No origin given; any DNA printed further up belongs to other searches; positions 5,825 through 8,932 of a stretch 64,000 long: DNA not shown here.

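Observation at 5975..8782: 935-aa single-chain tandem DxTHG/TM1812-type CARF protein next to the type III-A module: a candidate new cOA-responsive effector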

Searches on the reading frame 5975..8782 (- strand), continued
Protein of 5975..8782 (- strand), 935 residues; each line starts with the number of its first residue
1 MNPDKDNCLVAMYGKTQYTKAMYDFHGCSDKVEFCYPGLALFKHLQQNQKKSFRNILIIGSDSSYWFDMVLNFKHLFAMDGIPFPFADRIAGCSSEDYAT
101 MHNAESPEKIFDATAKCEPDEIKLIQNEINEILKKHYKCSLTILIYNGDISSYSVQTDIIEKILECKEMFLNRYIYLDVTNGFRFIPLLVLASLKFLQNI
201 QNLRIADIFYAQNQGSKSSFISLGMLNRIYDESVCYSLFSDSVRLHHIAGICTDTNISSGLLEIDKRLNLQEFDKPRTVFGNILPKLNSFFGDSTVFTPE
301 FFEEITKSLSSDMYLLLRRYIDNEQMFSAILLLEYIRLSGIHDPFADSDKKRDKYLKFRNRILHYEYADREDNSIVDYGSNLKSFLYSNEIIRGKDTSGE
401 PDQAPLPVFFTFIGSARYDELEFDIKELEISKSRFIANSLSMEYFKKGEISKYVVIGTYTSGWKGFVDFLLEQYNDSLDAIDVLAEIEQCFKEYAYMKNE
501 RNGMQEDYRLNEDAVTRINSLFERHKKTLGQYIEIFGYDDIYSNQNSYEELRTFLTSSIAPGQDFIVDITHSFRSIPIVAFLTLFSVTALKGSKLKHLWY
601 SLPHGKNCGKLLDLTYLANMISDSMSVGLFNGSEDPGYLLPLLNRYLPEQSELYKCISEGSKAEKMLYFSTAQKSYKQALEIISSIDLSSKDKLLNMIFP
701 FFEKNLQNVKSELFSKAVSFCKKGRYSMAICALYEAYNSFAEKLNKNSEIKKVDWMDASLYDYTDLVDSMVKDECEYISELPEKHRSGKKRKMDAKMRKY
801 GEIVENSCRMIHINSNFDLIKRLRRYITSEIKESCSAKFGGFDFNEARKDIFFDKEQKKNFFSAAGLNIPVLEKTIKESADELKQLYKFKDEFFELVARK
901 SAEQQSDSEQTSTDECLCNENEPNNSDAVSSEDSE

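Call 46: predict_structure(alignment_id=A2)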
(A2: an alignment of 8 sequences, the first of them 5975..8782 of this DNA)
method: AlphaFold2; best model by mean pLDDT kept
length: 935 residues; sequences in the alignment: 8
mean_pLDDT: 79.6   pTM: 0.78
mean pLDDT of the five models: 79.6, 79.0, 75.0, 74.5, 61.2
residues with pLDDT >= 90: 246; 70-90: 493; 50-70: 133; < 50: 63
segments of 3 or more residues with pLDDT < 50: 1-4, 94-107, 395-401, 833-840, 910-935
pLDDT, mean of each block of 10 residues (from residue 1): 64 83 78 86 89 93 90 91 89 49 52 87 94 94 88 81 87 90 78 86 87 77 79 89 87 90 91 86 93 86 90 88 86 82 70 82 61 62 86 53 77 78 68 82 90 91 88 76 90 86 80 95 91 88 67 87 88 75 83 87 68 82 84 87 86 92 84 90 79 70 84 90 90 90 75 59 72 57 51 65 87 90 85 46 69 75 81 95 93 82 61 39 34 32
secondary structure, 60 per line:
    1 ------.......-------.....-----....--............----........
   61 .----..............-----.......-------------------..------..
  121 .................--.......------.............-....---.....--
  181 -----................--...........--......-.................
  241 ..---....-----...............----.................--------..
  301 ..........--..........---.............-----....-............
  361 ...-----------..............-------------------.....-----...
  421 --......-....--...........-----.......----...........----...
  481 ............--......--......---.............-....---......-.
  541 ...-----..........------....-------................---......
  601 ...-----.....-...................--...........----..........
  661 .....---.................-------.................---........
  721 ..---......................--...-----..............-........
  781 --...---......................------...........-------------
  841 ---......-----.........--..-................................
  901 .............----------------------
elements in order (helices of 4 or more, strands of 3 or more residues): E7-13 E21-25 E31-34 H37-48 E53-61 H66-79 H85-89 H119-137 E140-146 H153-165 H167-170 E174-178 H186-201 E204-214 E217-222 H224-242 H246-249 H255-269 H274-290 H299-310 H313-322 H326-338 H344-347 H349-363 H375-388 E408-412 E423-425 E430-433 H436-446 E452-458 H463-473 H478-492 E495-500 E503-508 H512-524 H526-529 E533-538 H540-543 H549-558 E565-568 H576-591 E595-603 E609-613 H615-633 H636-646 H651-665 H669-685 H693-709 H713-722 H726-747 H758-771 H773-780 H789-810 H817-827 H844-849 H855-861 H869-913

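Call 48: search_protein_families(library=pfam, proteins=[L003:263-2212:+, L006:12669-13766:-, L004:12723-16745:+, L004:5504-7015:+, L004:16764-18608:+, L008:4388-4807:+], max_evalue=0.01)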
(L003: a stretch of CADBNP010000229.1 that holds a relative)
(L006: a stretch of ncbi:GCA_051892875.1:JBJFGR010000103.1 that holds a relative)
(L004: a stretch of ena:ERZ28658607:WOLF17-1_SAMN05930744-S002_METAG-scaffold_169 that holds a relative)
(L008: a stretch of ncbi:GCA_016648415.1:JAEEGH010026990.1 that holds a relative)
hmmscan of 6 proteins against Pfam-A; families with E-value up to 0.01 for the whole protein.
L003:263-2212:+ (649 aa): 0 families

L006:12669-13766:- (365 aa): 0 families

L004:12723-16745:+ (1340 aa): 1 family
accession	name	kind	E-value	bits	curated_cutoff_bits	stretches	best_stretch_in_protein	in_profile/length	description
PF22230.1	Csx1_CARF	-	6.6e-05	23.7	24.7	1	20-174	7-143/163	CRISPR system endoribonuclease Csx1, CARF domain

L004:5504-7015:+ (503 aa): 2 families
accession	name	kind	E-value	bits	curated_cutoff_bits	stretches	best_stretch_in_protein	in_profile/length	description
PF22230.1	Csx1_CARF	-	1.6e-06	29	24.7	1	47-197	2-142/163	CRISPR system endoribonuclease Csx1, CARF domain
PF22662.2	Csa3_N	-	0.00075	20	27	1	125-204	37-118/120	Csa3 CRISPR-associated Rossmann-like domain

L004:16764-18608:+ (614 aa): 2 families
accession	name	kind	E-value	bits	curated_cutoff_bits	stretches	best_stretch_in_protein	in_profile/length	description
PF13671.12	AAA_33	-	1e-16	62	27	1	5-142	2-137/143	AAA domain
PF00149.33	Metallophos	-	4.4e-14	53.8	21.5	1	185-382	2-155/191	Calcineurin-like phosphoesterase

L008:4388-4807:+ (139 aa): 1 family
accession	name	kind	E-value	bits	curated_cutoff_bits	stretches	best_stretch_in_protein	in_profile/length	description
PF14076.12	DUF4258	-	0.0085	16.8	25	0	3-26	1-24/71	Domain of unknown function (DUF4258)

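Call 49: fold_search(model_id=the predicted structure, library=pdb)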
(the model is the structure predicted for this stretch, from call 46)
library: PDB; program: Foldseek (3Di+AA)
matches with E <= 10: 384; with E <= 0.001: 15
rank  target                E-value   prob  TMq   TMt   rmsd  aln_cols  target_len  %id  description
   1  8y7g_B                5.1e-10  1.00  0.28  0.44  25.6       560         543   13  Crystal structure of the Marinitoga sp. Csx1-Crn2 H495A mutant in complex with cyclic-tetraadenylate (cA4) (released 2024-07-17)
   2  8y7g_A                1.0e-08  1.00  0.27  0.44  25.4       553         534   13  Crystal structure of the Marinitoga sp. Csx1-Crn2 H495A mutant in complex with cyclic-tetraadenylate (cA4) (released 2024-07-17)
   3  8y6z                  1.8e-08  1.00  0.27  0.44  26.3       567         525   12  Crystal structure of the Marinitoga sp. Csx1-Crn2 fusion ribonuclease of type III CRISPR (released 2024-07-17)
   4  9w3u_A                2.2e-07  1.00  0.24  0.27  18.6       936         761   12  Structure of Csm6 from Actinomyces procaprae (released 2026-03-04)
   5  8y75_A                2.1e-05  1.00  0.22  0.58   7.4       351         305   12  Crystal structure of the CARF-HTH domain of Csx1-Crn2 from Marinitoga sp. (released 2024-07-17)
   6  6qzt_A                2.4e-05  1.00  0.21  0.38   9.5       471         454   12  Crystal structure of Csx1 from Sulfolobus islandicus orthorhombic form (released 2019-10-02)
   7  8y75_B                3.2e-05  1.00  0.22  0.59   7.1       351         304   13  Crystal structure of the CARF-HTH domain of Csx1-Crn2 from Marinitoga sp. (released 2024-07-17)
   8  2i71_B                3.4e-05  1.00  0.16  0.34  18.8       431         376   13  Crystal structure of a Conserved Protein of Unknown Function from Sulfolobus solfataricus P2 (released 2006-10-03)
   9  6o6t_A                4.6e-05  1.00  0.15  0.30  20.7       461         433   11  Crystal structure of Csm6 H132A mutant (released 2019-07-31)
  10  6o6z_A                5.8e-05  1.00  0.15  0.30  20.3       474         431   11  Crystal structure of Csm6 H381A in complex with cA4 by cocrystallization of cA4 and Csm6 (released 2019-07-31)
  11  6o6s_A                6.3e-05  1.00  0.15  0.30  20.6       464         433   11  Crystal structure of Apo Csm6 (released 2019-07-31)
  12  6o6z_B                1.3e-04  1.00  0.16  0.31  19.7       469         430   11  Crystal structure of Csm6 H381A in complex with cA4 by cocrystallization of cA4 and Csm6 (released 2019-07-31)
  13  6o6x_A                1.9e-04  1.00  0.16  0.31  20.1       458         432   12  Crystal structure of Csm6 W14A/E337A mutant in complex with cA4 by cocrystallization (released 2019-07-31)
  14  2i71_A                3.1e-04  1.00  0.15  0.32  16.3       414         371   12  Crystal structure of a Conserved Protein of Unknown Function from Sulfolobus solfataricus P2 (released 2006-10-03)
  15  5fsh_B                4.0e-04  1.00  0.19  0.32  24.0       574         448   12  Crystal structure of Thermus thermophilus Csm6 (released 2016-01-27)
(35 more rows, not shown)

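Call 59: find_related_loci(query=A2, collection=metagenome_contigs, flank=10000)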
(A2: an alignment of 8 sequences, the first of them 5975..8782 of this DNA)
Query A2 (935 aa) in metagenome_contigs; peptide patterns used: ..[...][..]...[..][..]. (x = any residue, [..] = any of these).
47 stretches matched a pattern; 9 encode a relative of the query (tblastn E <= 1e-3); 9 distinct loci.
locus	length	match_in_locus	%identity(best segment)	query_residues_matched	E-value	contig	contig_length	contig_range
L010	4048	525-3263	61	1-914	0e+0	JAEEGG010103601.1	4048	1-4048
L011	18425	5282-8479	60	1-935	0e+0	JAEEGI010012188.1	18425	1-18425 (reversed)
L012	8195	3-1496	61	414-914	0e+0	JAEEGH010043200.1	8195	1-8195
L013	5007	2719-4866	30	5-707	3e-100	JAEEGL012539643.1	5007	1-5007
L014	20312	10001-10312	38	156-645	2e-9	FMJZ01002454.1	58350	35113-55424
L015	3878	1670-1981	42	156-645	1e-7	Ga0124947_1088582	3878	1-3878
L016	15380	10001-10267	27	172-644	4e-6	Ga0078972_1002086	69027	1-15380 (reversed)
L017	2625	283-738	27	119-269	7e-6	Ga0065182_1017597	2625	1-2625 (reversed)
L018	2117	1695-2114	26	119-256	2e-5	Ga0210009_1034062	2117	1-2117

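Call 62: search_protein_families(library=pfam, proteins=[L011:211-1137:-, L011:2933-4882:+, L011:8499-9644:-, L011:13666-14781:-, L011:14911-15816:-, L011:16120-17520:-, L011:17583-18332:-, L012:1559-2287:-, L012:3025-4161:-, L012:4197-5354:-], max_evalue=0.001)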
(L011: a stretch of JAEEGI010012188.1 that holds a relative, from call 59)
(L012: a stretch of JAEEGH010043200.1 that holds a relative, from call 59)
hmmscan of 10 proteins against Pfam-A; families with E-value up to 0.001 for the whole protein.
L011:211-1137:- (308 aa): 7 families
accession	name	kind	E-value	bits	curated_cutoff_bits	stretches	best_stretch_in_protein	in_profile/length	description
PF01926.29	MMR_HSR1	-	1.4e-12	48.2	21.9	1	42-163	2-112/113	50S ribosome-binding GTPase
PF04548.22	AIG1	-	3.6e-08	33.4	27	1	41-188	2-149/212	AIG1 family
PF05049.19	IIGP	-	2.4e-07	30.6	24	1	27-96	23-98/375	Interferon-inducible GTPase (IIGP)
PF00350.29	Dynamin_N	-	3.1e-05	24.5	27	0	68-169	85-142/168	Dynamin family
PF00009.33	GTP_EFTU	-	6.3e-05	23.1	26.5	0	123-206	92-160/188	Elongation factor Tu GTP binding domain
PF03193.22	RsgA_GTPase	-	0.00012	22.3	30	0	30-68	98-135/174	RsgA GTPase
PF02421.24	FeoB_N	-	0.00021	21.3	27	1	41-170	2-120/156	Ferrous iron transport protein B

L011:2933-4882:+ (649 aa): 0 families

L011:8499-9644:- (381 aa): 1 family
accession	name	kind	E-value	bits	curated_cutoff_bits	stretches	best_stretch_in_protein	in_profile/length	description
PF05656.20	DUF805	-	2.7e-16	60.4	25.7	1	256-377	4-109/111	Protein of unknown function (DUF805)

L011:13666-14781:- (371 aa): 1 family
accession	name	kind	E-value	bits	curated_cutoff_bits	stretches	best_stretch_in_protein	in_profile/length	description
PF08902.16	DUF1848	-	4.8e-88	295.8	30.5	1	21-344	1-262/262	Domain of unknown function (DUF1848)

L011:14911-15816:- (301 aa): 2 families
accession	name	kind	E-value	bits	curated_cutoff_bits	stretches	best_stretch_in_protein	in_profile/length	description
PF13489.12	Methyltransf_23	-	1.3e-05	25.4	27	1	76-212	19-121/164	Methyltransferase domain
PF08242.18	Methyltransf_12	-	0.00078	20.6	30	0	84-204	1-97/98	Methyltransferase domain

L011:16120-17520:- (466 aa): 1 family
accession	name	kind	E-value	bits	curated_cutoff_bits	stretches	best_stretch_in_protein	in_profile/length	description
PF08902.16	DUF1848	-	3.8e-78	263.4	30.5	2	21-275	1-241/262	Domain of unknown function (DUF1848)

L011:17583-18332:- (249 aa): 0 families

L012:1559-2287:- (242 aa): 0 families

L012:3025-4161:- (378 aa): 5 families
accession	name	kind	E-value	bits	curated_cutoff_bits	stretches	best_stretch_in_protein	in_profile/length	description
PF00534.26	Glycos_transf_1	-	1.3e-21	77.3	26.4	1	198-321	4-132/172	Glycosyl transferases group 1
PF13692.12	Glyco_trans_1_4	-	1.6e-21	77.5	27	1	210-344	3-139/142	Glycosyl transferases group 1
PF13439.12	Glyco_transf_4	-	5.5e-10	40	28.5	1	14-188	1-170/170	Glycosyltransferase Family 4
PF13477.12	Glyco_trans_4_2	-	6.4e-05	23.6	23.4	1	55-145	44-131/139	Glycosyl transferase 4-like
PF20706.3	GT4-conflict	-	7.3e-05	22.4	26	1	264-313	264-313/385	Family 4 Glycosyltransferase in conflict systems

L012:4197-5354:- (385 aa): 1 family
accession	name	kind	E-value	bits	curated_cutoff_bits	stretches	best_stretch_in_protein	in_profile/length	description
PF04464.20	Glyphos_transf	-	3.8e-79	266.8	22.1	1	27-364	2-347/367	CDP-Glycerol:Poly(glycerophosphate) glycerophosphotransferase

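Call 71: find_encoding_contigs(protein=P0011, flank=10000)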
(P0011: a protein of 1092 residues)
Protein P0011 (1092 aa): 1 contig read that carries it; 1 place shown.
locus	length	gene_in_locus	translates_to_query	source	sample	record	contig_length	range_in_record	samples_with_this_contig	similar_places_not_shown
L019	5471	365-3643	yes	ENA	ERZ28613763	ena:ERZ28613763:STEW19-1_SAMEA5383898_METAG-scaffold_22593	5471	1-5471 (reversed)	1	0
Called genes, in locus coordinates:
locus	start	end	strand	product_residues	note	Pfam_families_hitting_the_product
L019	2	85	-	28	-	?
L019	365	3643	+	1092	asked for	-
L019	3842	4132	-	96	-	-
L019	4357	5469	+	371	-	?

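Call 72: find_encoding_contigs(protein=P0013, flank=10000)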
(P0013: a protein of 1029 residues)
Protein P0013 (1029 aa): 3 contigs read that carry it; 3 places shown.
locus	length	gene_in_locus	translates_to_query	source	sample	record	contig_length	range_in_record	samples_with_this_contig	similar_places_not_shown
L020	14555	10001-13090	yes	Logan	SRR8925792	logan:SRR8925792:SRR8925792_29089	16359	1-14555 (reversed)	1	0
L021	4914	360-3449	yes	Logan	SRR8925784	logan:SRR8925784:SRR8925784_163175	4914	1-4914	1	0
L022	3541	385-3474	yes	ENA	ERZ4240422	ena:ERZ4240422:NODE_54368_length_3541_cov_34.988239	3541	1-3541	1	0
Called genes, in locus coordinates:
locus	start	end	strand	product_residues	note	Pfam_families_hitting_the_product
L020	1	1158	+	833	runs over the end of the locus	PF07514:TraI_2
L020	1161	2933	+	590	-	PF01935:DUF87 (weak), PF10412:TrwB_AAD_bind (weak), PF12846:AAA_10 (faint), PF10412:TrwB_AAD_bind (weak), PF12696:TraG-D_C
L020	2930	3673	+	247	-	-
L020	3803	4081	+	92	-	PF07178:TraL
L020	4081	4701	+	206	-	PF05309:TraE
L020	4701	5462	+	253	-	-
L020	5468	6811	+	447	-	PF03743:TrbI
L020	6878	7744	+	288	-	PF13728:TraF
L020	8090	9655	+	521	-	-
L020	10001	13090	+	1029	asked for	PF22230:Csx1_CARF (weak)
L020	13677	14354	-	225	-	PF00484:Pro_CA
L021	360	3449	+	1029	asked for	PF22230:Csx1_CARF (weak)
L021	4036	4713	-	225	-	PF00484:Pro_CA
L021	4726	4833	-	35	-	-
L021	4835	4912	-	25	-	?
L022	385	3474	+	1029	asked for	PF22230:Csx1_CARF (weak)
